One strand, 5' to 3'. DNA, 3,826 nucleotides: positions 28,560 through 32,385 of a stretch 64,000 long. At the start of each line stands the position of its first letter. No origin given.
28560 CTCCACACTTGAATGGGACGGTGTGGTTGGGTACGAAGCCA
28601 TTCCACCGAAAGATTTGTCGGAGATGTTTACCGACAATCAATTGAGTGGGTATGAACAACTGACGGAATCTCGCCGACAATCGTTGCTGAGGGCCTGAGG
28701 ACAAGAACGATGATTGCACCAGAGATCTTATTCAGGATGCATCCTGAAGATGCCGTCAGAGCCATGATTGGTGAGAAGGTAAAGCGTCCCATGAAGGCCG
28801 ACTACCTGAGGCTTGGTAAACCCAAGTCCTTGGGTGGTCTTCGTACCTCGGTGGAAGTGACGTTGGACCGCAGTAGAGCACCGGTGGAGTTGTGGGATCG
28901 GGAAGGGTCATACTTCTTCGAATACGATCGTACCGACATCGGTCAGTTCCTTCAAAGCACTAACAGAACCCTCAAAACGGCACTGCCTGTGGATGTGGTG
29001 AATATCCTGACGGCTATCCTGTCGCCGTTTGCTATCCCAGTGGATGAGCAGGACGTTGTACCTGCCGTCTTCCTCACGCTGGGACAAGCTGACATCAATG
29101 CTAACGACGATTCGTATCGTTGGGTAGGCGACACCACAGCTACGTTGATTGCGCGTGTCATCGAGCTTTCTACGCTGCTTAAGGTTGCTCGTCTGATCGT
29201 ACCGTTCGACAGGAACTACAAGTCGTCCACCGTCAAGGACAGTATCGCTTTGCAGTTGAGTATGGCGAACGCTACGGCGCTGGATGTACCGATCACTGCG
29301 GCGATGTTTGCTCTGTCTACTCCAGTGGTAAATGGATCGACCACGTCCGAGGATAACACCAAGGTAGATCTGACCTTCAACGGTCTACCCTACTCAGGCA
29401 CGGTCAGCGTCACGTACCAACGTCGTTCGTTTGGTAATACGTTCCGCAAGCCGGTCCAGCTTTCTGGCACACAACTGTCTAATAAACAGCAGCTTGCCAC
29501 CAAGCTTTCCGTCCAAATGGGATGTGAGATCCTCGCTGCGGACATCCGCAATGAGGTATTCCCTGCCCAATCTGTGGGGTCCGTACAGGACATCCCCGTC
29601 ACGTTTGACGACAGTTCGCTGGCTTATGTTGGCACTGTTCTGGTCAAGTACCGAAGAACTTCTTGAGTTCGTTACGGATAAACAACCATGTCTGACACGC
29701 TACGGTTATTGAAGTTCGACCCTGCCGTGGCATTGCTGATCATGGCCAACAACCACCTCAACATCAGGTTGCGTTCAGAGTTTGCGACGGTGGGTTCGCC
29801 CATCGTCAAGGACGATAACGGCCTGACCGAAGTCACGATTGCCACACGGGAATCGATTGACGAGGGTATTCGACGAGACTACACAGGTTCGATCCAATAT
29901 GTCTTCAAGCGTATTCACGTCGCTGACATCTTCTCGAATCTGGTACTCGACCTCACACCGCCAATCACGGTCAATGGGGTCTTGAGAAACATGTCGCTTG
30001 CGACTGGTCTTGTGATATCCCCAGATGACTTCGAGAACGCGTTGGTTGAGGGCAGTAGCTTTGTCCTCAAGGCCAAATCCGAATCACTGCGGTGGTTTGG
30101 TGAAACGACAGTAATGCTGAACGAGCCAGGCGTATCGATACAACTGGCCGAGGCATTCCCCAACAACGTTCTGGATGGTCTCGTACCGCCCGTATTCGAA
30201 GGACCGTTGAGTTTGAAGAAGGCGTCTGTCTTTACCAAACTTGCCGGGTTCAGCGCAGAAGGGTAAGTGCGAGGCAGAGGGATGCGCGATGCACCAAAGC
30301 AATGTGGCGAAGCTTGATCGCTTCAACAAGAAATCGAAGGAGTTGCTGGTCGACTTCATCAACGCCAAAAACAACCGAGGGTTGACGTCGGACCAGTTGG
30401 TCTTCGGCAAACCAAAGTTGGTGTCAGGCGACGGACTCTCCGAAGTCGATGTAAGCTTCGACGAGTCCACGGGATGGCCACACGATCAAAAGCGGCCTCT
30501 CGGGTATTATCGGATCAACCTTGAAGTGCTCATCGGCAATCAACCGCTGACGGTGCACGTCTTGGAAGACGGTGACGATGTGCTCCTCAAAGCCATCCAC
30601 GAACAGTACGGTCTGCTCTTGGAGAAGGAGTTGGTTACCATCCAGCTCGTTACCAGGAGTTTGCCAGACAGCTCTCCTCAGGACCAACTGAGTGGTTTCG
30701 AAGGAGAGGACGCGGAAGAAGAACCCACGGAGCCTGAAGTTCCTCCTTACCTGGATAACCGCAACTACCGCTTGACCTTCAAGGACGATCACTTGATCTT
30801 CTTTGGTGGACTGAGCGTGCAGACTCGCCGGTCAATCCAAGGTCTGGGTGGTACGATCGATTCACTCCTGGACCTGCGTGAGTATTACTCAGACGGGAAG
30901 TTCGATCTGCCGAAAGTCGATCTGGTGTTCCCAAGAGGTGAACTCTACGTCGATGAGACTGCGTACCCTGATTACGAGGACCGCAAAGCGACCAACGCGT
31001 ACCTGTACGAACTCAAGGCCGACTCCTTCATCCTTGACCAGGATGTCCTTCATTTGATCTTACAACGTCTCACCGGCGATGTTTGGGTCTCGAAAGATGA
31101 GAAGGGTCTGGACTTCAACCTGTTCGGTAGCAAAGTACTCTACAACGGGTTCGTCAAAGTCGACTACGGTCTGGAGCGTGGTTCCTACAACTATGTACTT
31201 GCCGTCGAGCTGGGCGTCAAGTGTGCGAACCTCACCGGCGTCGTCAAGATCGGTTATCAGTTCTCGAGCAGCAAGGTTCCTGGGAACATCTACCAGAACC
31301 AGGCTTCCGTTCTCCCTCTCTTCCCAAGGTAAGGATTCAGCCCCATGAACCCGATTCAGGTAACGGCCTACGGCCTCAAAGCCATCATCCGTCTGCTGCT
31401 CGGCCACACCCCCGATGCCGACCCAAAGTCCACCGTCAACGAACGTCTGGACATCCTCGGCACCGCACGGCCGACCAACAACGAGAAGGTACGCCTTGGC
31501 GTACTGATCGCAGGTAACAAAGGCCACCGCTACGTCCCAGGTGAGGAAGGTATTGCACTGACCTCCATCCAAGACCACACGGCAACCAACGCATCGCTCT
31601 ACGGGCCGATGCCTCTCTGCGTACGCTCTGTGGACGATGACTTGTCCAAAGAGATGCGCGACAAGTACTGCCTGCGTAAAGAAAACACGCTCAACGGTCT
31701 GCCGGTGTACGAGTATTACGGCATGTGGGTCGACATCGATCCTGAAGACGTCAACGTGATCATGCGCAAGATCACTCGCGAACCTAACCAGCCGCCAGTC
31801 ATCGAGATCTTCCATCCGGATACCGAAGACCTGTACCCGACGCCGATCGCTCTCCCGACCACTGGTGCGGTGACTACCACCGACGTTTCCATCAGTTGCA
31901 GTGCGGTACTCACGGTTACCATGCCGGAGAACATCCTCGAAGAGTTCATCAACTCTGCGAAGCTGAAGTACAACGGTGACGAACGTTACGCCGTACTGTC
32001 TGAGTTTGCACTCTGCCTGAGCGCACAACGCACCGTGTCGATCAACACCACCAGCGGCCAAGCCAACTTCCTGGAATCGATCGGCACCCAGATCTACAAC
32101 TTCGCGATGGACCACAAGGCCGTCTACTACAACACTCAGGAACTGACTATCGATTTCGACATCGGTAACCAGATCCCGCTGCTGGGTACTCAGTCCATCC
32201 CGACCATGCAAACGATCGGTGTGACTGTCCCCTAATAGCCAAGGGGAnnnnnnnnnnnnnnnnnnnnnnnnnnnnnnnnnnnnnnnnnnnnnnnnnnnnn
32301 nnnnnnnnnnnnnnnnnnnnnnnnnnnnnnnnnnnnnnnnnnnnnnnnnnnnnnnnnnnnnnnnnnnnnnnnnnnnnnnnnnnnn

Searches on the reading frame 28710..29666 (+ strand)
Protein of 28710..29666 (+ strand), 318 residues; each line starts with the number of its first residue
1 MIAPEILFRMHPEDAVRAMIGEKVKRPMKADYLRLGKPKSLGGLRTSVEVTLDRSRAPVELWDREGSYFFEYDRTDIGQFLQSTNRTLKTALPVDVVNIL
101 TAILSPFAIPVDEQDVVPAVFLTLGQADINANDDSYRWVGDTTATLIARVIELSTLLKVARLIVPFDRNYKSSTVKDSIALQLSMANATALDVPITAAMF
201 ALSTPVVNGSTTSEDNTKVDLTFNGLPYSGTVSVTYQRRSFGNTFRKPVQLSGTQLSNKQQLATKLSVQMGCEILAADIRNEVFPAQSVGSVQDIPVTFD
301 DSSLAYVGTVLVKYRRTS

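Call 8: search_protein_families(library=pfam, proteins=[window:28710-29666:+], max_evalue=0.1)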
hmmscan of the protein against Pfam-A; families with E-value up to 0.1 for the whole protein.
window:28710-29666:+ (318 aa): 2 families
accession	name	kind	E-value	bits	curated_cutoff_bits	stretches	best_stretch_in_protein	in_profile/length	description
PF25613.1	DUF7941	-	9.6e-24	84.7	27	2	190-316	21-153/276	Family of unknown function (DUF7941)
PF25502.1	DUF7915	-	0.023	15.1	27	1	187-238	99-150/150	Domain of unknown function (DUF7915)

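Call 9: search_protein_families(library=phrogs, proteins=[window:28710-29666:+], max_evalue=0.01)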
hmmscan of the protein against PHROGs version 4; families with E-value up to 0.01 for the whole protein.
window:28710-29666:+ (318 aa): 3 families
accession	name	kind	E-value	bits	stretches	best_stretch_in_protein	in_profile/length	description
phrog_1037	-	head and packaging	3.7e-28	99.7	2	183-316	15-150/290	virion structural protein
phrog_2935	-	head and packaging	1.1e-17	65.1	2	7-149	6-154/180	virion structural protein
phrog_3589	-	head and packaging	0.00022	21.3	1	192-317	24-151/512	virion structural protein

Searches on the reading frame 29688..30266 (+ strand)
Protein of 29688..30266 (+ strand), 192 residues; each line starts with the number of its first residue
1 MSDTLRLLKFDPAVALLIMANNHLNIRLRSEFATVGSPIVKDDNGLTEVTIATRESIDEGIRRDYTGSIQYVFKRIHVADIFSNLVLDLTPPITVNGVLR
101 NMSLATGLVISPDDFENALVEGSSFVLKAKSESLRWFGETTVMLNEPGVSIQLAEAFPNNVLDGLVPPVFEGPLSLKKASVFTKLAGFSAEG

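Call 6: search_protein_families(library=phrogs, proteins=[window:29688-30266:+], max_evalue=0.01)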
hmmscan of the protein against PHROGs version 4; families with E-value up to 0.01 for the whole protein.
window:29688-30266:+ (192 aa): 3 families
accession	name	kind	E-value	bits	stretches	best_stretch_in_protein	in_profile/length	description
phrog_1037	-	head and packaging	2.2e-16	61.1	1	8-171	6-173/290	virion structural protein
phrog_2935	-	head and packaging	1.1e-09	39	1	1-170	1-178/180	virion structural protein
phrog_19313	-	unknown function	0.0045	16.5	1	67-152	59-149/728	-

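Call 7: search_protein_families(library=pfam, proteins=[window:29688-30266:+], max_evalue=0.1)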
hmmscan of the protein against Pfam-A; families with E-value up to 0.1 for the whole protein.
window:29688-30266:+ (192 aa): 2 families
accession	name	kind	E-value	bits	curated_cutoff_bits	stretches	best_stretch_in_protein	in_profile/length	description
PF25613.1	DUF7941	-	5.1e-13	49.5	27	1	17-171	15-176/276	Family of unknown function (DUF7941)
PF18568.6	COS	-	0.03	14.9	27.1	0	66-89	21-44/52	TRIM C-terminal subgroup One Signature domain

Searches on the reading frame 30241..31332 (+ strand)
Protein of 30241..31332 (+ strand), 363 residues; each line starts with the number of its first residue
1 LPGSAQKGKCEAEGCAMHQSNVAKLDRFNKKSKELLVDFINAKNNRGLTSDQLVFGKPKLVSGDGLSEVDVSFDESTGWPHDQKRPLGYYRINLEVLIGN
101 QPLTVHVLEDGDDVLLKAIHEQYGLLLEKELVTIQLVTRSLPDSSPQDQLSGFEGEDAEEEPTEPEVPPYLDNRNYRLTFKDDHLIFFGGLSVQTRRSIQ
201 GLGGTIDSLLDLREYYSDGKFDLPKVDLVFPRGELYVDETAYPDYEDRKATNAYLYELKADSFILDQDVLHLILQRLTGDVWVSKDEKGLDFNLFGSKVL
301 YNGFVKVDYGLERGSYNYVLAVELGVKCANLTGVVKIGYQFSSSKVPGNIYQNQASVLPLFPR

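Call 8: search_protein_families(library=pfam, proteins=[window:30241-31332:+], max_evalue=0.1)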
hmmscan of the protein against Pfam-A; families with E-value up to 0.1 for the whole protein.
window:30241-31332:+ (363 aa): 1 family
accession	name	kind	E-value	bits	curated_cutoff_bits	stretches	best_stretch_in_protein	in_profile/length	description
PF25613.1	DUF7941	-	6.9e-14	52.4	27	1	29-339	5-274/276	Family of unknown function (DUF7941)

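Call 9: search_protein_families(library=phrogs, proteins=[window:30241-31332:+], max_evalue=0.01)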
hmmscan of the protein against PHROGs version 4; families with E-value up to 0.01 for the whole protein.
window:30241-31332:+ (363 aa): 2 families
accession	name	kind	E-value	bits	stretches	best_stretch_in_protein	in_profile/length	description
phrog_1037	-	head and packaging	4.3e-21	76.5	2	28-130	6-115/290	virion structural protein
phrog_2935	-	head and packaging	1.3e-12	48.6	1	28-193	7-149/180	virion structural protein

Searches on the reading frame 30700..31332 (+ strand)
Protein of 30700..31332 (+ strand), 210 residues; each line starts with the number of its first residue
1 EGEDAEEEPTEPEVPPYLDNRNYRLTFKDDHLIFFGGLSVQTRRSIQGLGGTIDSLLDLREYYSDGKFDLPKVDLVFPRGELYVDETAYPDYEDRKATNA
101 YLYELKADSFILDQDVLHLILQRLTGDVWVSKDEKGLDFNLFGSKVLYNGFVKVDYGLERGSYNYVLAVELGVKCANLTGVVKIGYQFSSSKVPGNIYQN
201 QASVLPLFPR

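Call 52: search_protein_families(library=pfam, proteins=[window:30700-31332:+], max_evalue=10)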
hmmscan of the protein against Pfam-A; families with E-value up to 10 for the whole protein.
window:30700-31332:+ (210 aa): 1 family
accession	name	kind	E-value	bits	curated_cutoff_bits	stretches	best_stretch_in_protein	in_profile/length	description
PF25613.1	DUF7941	-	6.9e-05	22.9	27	1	21-186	130-274/276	Family of unknown function (DUF7941)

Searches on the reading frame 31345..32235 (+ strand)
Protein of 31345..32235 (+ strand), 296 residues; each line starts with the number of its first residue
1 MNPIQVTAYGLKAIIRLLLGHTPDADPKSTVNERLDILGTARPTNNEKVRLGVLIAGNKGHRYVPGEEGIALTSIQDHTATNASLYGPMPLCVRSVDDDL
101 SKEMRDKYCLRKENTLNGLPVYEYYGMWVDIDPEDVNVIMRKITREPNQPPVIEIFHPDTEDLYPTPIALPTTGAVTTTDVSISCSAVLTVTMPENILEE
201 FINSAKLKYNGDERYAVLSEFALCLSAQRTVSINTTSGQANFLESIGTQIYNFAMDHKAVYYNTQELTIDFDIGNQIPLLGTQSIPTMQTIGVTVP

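Call 31: search_protein_families(library=phrogs, proteins=[window:31345-32235:+], max_evalue=0.001)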
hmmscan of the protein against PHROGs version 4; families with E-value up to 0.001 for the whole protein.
window:31345-32235:+ (296 aa): 1 family
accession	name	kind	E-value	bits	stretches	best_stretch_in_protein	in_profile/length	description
phrog_3315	-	unknown function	1.8e-53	182.5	1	6-285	14-290/295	-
